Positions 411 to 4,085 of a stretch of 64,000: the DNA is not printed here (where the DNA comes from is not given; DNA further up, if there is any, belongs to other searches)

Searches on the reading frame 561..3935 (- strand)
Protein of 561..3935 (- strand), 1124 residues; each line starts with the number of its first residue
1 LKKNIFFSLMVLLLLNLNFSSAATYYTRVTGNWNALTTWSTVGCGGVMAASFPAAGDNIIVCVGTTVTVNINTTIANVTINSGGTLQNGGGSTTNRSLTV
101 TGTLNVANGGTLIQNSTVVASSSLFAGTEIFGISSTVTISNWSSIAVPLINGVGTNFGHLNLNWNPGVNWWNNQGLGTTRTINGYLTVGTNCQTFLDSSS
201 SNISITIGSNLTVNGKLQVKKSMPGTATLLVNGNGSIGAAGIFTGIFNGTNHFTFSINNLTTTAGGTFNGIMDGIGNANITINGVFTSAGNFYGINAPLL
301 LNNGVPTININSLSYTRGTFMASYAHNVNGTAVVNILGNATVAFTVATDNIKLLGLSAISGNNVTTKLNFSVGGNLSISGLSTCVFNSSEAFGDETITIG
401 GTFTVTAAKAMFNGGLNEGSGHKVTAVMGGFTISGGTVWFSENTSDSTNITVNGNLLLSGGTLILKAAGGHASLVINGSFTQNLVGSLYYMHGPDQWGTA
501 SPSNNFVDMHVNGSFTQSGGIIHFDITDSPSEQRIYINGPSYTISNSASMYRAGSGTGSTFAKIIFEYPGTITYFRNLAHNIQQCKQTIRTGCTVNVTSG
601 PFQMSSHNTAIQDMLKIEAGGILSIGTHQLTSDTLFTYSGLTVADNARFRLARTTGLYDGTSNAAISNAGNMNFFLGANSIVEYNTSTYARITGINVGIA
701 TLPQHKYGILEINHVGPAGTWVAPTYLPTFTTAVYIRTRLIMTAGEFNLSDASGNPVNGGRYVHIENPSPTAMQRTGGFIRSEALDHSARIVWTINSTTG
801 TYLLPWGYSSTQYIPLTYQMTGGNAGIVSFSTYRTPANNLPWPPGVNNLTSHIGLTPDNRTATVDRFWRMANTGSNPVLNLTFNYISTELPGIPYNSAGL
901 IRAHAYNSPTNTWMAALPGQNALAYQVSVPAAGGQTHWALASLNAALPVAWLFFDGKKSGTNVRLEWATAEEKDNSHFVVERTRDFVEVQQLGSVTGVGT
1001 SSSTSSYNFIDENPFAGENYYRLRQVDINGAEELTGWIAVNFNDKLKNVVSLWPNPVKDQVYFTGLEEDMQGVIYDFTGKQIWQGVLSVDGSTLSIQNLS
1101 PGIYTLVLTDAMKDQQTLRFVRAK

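Call 57: search_protein_families(library=pfam, proteins=[window:561-3935:-], max_evalue=0.001)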
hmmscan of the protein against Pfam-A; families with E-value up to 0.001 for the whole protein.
window:561-3935:- (1124 aa): 1 family
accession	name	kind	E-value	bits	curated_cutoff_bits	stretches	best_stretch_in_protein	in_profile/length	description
PF18962.6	Por_Secre_tail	-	5.2e-07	30.3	27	1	1052-1112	1-66/75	Secretion system C-terminal sorting domain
